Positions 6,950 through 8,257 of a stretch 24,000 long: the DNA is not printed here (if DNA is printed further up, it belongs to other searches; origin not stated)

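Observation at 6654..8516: Complete arsR-hgcA-hgcB mercury-methylation operon in a sugar-metabolism neighbourhood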

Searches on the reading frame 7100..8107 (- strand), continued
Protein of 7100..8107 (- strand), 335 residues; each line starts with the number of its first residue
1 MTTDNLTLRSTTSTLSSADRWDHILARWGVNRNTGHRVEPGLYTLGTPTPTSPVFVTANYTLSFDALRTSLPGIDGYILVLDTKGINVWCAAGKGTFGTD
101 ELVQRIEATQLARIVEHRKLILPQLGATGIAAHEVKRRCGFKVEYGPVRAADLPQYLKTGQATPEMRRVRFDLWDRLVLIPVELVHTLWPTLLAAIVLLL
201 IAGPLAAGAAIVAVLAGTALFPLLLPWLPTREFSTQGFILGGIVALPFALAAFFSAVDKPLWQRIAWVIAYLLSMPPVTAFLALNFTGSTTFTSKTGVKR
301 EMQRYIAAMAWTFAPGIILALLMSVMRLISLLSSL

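Call 60: fold_search(model_id=the predicted structure, library=pdb)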
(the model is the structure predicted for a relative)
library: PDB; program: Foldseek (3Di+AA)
matches with E <= 10: 201; with E <= 0.001: 6
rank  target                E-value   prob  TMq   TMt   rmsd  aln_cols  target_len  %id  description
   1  9a0b_A                1.9e-19  1.00  0.60  0.61   6.2       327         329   43  Structure determination of the HgcAB complex using metagenome sequence data, coevolution analysis, and ab initio struc (released 2020-06-12)
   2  4c1n_G                1.9e-07  1.00  0.34  0.26   9.1       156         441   29  Corrinoid protein reactivation complex with activator (released 2014-08-13)
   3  2ycl_A                2.2e-07  1.00  0.35  0.27   5.4       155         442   30  complete structure of the corrinoid,iron-sulfur protein including the N-terminal domain with a 4Fe-4S cluster (released 2011-06-08)
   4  2h9a_A                2.7e-07  1.00  0.32  0.28   3.3       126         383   32  Corrinoid Iron-Sulfur Protein (released 2006-09-26)
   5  4djd_C                2.2e-06  1.00  0.32  0.25   3.0       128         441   26  Crystal structure of folate-free corrinoid iron-sulfur protein (CFeSP) in complex with its methyltransferase (MeTr) (released 2012-03-14)
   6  9fzy_F                8.0e-05  1.00  0.32  0.24   3.1       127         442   22  Structure of carbon monoxide dehydrogenase/acetyl-CoA synthase (CODH/ACS) in complex with corrinoid iron-sulfur protei (released 2025-02-05)
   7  4z49_A                2.7e-01  0.33  0.21  0.26  11.8       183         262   11  Homo Sapiens Fatty Acid Synthetase, Thioesterase Domain at 1.7 Angstroms Resolution (released 2016-03-16)
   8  6wyn                  3.7e-01  0.25  0.19  0.21  12.7       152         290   13  Transition metal inhibition and structural refinement of the M. tuberculosis esterase, Rv0045c (released 2021-05-19)
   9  6wym                  3.9e-01  0.25  0.20  0.22  13.1       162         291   14  Transition metal inhibition and structural refinement of the M. tuberculosis esterase, Rv0045c (released 2021-05-19)
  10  6vap_A                4.3e-01  0.47  0.21  0.28   6.6       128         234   16  Structure of the type II thioesterase BorB from the borrelidin biosynthetic cluster (released 2020-05-06)
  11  5cdq_S                7.0e-01  0.33  0.16  0.26   6.6       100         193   16  2.95A structure of Moxifloxacin with S.aureus DNA gyrase and DNA (released 2015-12-16)
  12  4bem_J                7.8e-01  0.09  0.14  0.22  22.7       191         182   21  Crystal structure of the F-type ATP synthase c-ring from Acetobacterium woodii. (released 2014-03-26)
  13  3bf8_B                9.1e-01  0.20  0.18  0.22   6.7       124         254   10  1.1 resolution structure of ybfF, a new esterase from Escherichia coli: a unique substrate-binding crevice generated b (released 2008-01-15)
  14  3r8f_A                9.1e-01  0.06  0.18  0.19  15.7       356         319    9  Replication initiator DnaA bound to AMPPCP and single-stranded DNA (released 2011-09-28)
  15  5cdm_B                1.0e+00  0.18  0.19  0.30   8.6       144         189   15  2.5A structure of QPT-1 with S.aureus DNA gyrase and DNA (released 2015-12-16)
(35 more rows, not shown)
